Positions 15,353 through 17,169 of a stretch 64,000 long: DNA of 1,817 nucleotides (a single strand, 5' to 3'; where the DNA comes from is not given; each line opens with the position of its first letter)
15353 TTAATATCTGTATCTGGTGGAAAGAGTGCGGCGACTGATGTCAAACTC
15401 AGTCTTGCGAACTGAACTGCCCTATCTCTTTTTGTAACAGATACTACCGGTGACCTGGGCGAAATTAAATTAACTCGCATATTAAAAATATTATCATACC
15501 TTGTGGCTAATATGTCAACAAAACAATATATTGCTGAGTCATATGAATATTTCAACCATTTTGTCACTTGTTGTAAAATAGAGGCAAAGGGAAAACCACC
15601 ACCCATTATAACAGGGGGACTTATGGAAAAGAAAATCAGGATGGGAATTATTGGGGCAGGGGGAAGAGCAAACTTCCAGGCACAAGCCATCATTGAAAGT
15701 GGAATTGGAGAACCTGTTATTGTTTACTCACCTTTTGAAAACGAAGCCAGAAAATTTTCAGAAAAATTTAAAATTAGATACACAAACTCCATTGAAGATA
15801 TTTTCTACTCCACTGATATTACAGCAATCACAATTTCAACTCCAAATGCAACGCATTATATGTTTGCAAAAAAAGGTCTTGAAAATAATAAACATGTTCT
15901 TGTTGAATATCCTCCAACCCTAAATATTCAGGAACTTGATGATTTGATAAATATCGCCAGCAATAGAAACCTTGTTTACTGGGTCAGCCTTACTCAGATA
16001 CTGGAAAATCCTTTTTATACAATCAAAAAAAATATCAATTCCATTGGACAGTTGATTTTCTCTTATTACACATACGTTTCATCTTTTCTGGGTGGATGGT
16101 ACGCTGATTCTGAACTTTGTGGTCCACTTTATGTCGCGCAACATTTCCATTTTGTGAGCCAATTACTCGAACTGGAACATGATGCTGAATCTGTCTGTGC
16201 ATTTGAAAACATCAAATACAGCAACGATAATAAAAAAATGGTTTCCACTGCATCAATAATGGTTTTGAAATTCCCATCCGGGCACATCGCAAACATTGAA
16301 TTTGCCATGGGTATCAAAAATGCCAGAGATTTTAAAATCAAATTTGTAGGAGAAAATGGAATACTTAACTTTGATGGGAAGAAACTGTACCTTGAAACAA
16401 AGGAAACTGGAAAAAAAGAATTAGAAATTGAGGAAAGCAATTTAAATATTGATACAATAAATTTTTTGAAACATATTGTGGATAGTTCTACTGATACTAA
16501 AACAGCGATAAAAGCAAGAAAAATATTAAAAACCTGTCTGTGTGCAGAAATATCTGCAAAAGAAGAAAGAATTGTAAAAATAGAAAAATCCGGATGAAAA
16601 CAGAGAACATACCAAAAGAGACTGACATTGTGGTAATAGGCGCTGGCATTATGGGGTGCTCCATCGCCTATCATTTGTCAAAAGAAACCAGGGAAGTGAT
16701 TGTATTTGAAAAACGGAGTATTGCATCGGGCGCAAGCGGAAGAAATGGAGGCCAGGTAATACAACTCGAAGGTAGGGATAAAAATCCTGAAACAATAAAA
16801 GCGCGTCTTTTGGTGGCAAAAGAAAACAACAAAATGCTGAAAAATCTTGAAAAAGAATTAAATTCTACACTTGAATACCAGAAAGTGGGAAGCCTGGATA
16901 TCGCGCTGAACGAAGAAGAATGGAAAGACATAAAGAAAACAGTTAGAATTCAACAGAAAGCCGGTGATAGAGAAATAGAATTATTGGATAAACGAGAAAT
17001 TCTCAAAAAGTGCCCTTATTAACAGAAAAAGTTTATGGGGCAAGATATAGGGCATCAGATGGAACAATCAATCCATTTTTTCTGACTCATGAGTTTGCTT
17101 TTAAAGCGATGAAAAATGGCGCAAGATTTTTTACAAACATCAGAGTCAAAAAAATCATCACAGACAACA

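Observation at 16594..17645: DAO-family flavoprotein gene broken by a -1 shift inside an A5 run (C-AAA-AAG) and fused to a URO-D/MtaA-like C-terminal fragment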

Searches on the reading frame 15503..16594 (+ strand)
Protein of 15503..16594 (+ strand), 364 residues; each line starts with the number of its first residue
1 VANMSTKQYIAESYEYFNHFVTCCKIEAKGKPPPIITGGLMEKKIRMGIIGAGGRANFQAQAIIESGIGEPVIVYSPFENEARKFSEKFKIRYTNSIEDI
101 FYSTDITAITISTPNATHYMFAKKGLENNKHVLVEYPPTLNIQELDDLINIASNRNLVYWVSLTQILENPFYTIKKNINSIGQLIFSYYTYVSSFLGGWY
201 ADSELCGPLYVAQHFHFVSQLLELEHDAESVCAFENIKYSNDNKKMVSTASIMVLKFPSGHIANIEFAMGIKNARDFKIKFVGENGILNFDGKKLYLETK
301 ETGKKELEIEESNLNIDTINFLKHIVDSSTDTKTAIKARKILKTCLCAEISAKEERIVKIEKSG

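Call 3: search_protein_families(library=pfam, proteins=[window:15503-16594:+], max_evalue=0.1)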
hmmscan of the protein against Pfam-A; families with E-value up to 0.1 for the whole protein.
window:15503-16594:+ (364 aa): 6 families
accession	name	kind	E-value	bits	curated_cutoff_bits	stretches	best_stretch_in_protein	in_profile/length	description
PF01408.29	GFO_IDH_MocA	-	2.7e-22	80.1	24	1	45-161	1-118/120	Oxidoreductase family, NAD-binding Rossmann fold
PF22725.1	GFO_IDH_MocA_C3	-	7.7e-05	23.1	27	1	197-288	33-123/124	GFO/IDH/MocA C-terminal domain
PF02826.25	2-Hacid_dh_C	-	0.00041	20.2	25.1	1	45-130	37-118/178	D-isomer specific 2-hydroxyacid dehydrogenase, NAD binding domain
PF03807.23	F420_oxidored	-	0.0029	18.6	21.6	1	47-116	2-72/94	NADP oxidoreductase coenzyme F420-dependent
PF02423.21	OCD_Mu_crystall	-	0.0029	17.1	24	1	46-133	131-222/314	Ornithine cyclodeaminase/mu-crystallin family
PF20198.3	DUF6561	-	0.013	15.9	27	0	63-115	21-72/84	Family of unknown function (DUF6561)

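Call 4: search_protein_families(library=ncbifam, proteins=[window:15503-16594:+], max_evalue=0.1)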
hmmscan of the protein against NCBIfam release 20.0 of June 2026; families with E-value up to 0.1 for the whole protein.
window:15503-16594:+ (364 aa): 16 families
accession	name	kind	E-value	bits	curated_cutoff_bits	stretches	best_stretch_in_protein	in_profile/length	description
TIGR04380.1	myo_inos_iolG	equivalog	2.8e-15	56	355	1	44-292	1-254/330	inositol 2-dehydrogenase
NF008607.0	PRK11579.1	subfamily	5.4e-13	48.6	330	1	41-180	1-139/346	oxidoreductase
NF007574.0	PRK10206.1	equivalog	6e-10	38.7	352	1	89-184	49-146/345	oxidoreductase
NF040723.1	UDP-GlcNAcDh_Arch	equivalog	3.9e-08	33.2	450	1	45-178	1-133/302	UDP-N-acetylglucosamine 3-dehydrogenase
NF041392.1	XylDh_Gfo6_Halo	equivalog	8e-07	28.2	350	1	42-159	14-136/350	D-xylose 1-dehydrogenase Gfo6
NF052479.1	LevoglcsnDh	equivalog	4.4e-06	25.6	650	1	80-202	47-168/386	levoglucosan dehydrogenase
NF005011.0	PRK06407.1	subfamily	2.9e-05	23.4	337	1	40-145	114-222/302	ornithine cyclodeaminase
NF052679.1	InsChiInosDhIolG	equivalog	6e-05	22.2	540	1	45-291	3-251/343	bifunctional inositol 2-dehydrogenase/D-chiro-inositol 1-dehydrogenase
NF006374.0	PRK08605.1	subfamily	8.6e-05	21.8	356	1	43-128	145-225/332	D-lactate dehydrogenase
NF058561.1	BT_2158_fam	equivalog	9.9e-05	21.1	750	1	103-155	94-146/487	glycoside 3-dehydrogenase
NF006379.0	PRK08618.1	equivalog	0.00012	21.5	417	1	47-133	130-219/326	ornithine cyclodeaminase family protein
TIGR01327.1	PGDH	equivalog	0.0024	16.7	454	1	46-131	140-221/525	phosphoglycerate dehydrogenase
NF006141.0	PRK08291.1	equivalog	0.0058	15.6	408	1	45-134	133-225/330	cyclodeaminase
NF058563.1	BT_2159_fam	equivalog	0.0062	15.6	650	1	45-179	1-136/350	disaccharide 3-dehydrogenase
NF009127.0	PRK12480.1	equivalog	0.0083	15.1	579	1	43-157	145-253/330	D-lactate dehydrogenase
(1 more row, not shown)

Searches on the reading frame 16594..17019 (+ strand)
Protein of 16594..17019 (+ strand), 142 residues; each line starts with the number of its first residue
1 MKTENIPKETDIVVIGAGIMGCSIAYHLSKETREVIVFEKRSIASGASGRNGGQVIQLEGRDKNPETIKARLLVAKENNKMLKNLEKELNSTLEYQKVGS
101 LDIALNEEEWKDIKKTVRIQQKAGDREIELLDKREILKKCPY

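Call 3: search_protein_families(library=pfam, proteins=[window:16594-17019:+], max_evalue=0.1)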
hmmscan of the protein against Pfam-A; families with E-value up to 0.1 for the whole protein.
window:16594-17019:+ (142 aa): 19 families
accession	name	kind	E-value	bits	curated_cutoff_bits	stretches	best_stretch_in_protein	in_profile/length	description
PF01266.30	DAO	-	2e-27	97.1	27.9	1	11-141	1-129/353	FAD dependent oxidoreductase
PF13450.12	NAD_binding_8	-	1.2e-08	35.5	21.9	1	14-48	1-35/68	NAD(P)-binding Rossmann-like domain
PF01946.23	Thi4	-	2e-06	27.7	26.2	1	9-57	17-65/235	Thi4 family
PF02558.23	ApbA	-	0.00017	21.7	22.2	1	12-64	1-52/150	Ketopantoate reductase PanE/ApbA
PF00890.30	FAD_binding_2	-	0.00034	20.4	20.4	1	11-53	1-43/414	FAD binding domain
PF00070.33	Pyr_redox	-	0.00046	21.1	22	1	12-70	2-60/82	Pyridine nucleotide-disulphide oxidoreductase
PF01488.26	Shikimate_DH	-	0.00082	19.9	24.3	1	8-43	11-46/138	Shikimate / quinate 5-dehydrogenase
PF07992.20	Pyr_redox_2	-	0.0016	18.4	26.1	1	11-80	2-58/291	Pyridine nucleotide-disulphide oxidoreductase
PF03446.21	NAD_binding_2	-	0.0021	18.6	21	1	11-42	1-32/161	NAD binding domain of 6-phosphogluconate dehydrogenase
PF21799.2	MurD-like_N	-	0.004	17.8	27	1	11-47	2-38/88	Mur ligase MurD-like, N-terminal domain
PF02737.24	3HCDH_N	-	0.0045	17.4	22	1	12-42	2-32/180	3-hydroxyacyl-CoA dehydrogenase, NAD binding domain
PF01210.29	NAD_Gly3P_dh_N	-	0.0056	17.1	23.1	1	12-84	2-50/158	NAD-dependent glycerol-3-phosphate dehydrogenase N-terminus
PF02254.24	TrkA_N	-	0.0079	16.9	23.8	1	12-63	1-52/116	TrkA-N domain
PF06229.18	FRG1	-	0.008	16.4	27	1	52-138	107-185/189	FRG1-like domain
PF03486.20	HI0933_like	-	0.015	15.2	50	1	11-42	2-33/244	HI0933-like protein Rossmann domain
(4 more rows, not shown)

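Call 4: search_protein_families(library=ncbifam, proteins=[window:16594-17019:+], max_evalue=0.1)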
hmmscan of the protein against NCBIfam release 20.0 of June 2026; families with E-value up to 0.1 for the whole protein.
window:16594-17019:+ (142 aa): 154 families (the best 25 are shown)
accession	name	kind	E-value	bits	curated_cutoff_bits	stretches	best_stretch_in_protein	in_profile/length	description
NF033460.1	glycerol3P_ox_II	equivalog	4.3e-18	65.6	460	1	10-141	2-131/361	type 2 glycerol-3-phosphate oxidase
TIGR03364.1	HpnW_proposed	hypoth_equivalog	3e-17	62.8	285.1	1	10-141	1-123/365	TIGR03364 family FAD-dependent oxidoreductase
TIGR02352.1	thiamin_ThiO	equivalog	2.2e-16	59.9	250.8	1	12-142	1-131/351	glycine oxidase ThiO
NF050086.1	pipecolate_AmaA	exception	2.6e-13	49.4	600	1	8-140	24-162/425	L-pipecolate oxidase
NF008726.1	PRK11728.1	equivalog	2.8e-11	42.9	299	1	11-141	2-128/389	L-2-hydroxyglutarate oxidase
TIGR03197.1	MnmC_Cterm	equivalog_domain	9e-11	41.5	174.2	1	11-119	1-108/400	FAD-dependent 5-carboxymethylaminomethyl-2-thiouridine(34) oxidoreductase MnmC1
TIGR01373.1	soxB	subfamily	5.2e-10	38.7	529.45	1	8-142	29-157/407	sarcosine oxidase subunit beta family protein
NF002480.1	PRK01747.1-1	equivalog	6.2e-10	38.1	540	1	8-124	247-360/645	bifunctional tRNA (5-methylaminomethyl-2-thiouridine)(34)-methyltransferase MnmC2/FAD-dependent 5-carboxymethylaminomethyl-2-thiouridine(34)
NF001933.0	PRK00711.1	subfamily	7.6e-09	35.1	383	2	12-55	3-47/429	D-amino acid dehydrogenase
NF002481.1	PRK01747.1-2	equivalog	9.7e-09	34.6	600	1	8-58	237-288/611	bifunctional tRNA (5-methylaminomethyl-2-thiouridine)(34)-methyltransferase MnmC2/FAD-dependent 5-carboxymethylaminomethyl-2-thiouridine(34)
TIGR01377.1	soxA_mon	subfamily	1.1e-08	34.3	479.65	1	11-122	2-105/381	amino oxidase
TIGR02032.1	GG-red-SF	subfamily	5.9e-08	32.7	158.8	1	11-45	2-36/297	geranylgeranyl reductase family protein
NF008313.0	PRK11101.1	equivalog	6.2e-08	31.7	425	1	7-88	6-84/548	anaerobic glycerol-3-phosphate dehydrogenase subunit A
NF008425.0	PRK11259.1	equivalog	1.7e-07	30.5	257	1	8-141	3-128/377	N-methyl-L-tryptophan oxidase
NF004789.0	PRK06134.1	subfamily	2.2e-06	26.6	747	1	3-55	6-58/581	FAD-dependent oxidoreductase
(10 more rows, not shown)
